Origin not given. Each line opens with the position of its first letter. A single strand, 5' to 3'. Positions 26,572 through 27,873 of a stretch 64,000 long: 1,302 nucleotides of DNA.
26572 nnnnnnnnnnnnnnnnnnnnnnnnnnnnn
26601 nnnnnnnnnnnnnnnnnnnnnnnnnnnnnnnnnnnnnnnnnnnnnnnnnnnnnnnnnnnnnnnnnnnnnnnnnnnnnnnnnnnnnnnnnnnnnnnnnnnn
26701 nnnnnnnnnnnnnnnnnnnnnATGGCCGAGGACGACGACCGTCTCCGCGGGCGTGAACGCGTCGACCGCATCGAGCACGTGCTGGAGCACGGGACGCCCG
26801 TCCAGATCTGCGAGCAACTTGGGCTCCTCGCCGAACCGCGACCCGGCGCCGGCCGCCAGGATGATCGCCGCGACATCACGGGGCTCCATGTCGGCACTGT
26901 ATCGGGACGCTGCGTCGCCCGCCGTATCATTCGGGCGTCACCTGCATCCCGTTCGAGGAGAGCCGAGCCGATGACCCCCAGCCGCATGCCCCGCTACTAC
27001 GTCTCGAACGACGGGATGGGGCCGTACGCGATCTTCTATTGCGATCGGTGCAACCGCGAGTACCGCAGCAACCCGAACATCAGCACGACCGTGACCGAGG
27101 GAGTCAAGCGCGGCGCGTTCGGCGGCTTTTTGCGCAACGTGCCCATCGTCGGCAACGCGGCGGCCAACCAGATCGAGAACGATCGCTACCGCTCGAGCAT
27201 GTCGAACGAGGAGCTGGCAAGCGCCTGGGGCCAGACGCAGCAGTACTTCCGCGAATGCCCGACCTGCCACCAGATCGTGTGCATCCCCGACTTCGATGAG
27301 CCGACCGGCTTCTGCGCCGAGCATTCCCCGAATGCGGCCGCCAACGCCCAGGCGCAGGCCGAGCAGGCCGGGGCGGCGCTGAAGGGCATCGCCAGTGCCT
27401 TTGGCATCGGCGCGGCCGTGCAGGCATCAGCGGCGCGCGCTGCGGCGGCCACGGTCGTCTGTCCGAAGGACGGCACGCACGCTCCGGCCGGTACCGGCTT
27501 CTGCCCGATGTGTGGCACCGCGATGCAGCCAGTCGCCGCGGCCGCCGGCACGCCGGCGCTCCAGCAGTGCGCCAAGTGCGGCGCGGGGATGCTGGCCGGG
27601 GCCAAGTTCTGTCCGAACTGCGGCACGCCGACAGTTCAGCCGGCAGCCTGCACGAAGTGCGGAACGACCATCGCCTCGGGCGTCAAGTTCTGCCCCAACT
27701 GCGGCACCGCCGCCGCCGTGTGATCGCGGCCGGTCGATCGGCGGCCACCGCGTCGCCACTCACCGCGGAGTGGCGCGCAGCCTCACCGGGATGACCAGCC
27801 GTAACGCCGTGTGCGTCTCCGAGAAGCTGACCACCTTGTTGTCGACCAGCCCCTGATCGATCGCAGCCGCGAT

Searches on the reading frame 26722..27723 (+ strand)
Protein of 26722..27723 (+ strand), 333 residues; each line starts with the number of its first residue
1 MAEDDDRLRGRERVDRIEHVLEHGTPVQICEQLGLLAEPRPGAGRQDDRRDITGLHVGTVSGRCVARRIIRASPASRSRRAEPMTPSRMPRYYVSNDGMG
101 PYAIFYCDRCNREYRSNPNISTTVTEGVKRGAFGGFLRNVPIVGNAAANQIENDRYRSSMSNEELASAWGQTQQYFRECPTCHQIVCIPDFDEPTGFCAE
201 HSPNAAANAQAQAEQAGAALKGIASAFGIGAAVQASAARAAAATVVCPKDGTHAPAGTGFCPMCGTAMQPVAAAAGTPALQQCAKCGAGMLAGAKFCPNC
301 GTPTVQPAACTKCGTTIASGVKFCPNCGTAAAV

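Call 84: search_protein_families(library=pfam, proteins=[window:26722-27723:+], max_evalue=0.0001)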
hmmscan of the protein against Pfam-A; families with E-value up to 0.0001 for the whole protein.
window:26722-27723:+ (333 aa): 4 families
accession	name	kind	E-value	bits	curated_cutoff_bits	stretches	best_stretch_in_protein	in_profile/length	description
PF12773.13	DZR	-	4.3e-16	59.2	27.3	2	283-328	1-45/45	Double zinc ribbon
PF13240.11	Zn_Ribbon_1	-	2.8e-14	52.8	25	2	310-329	2-21/23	zinc-ribbon domain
PF17032.10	Zn_ribbon_15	-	1e-07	33.1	28.9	0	308-328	53-73/73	zinc-ribbon family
PF13248.11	Zn_ribbon_3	-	3.7e-07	29.8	27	1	309-329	4-24/26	zinc-ribbon domain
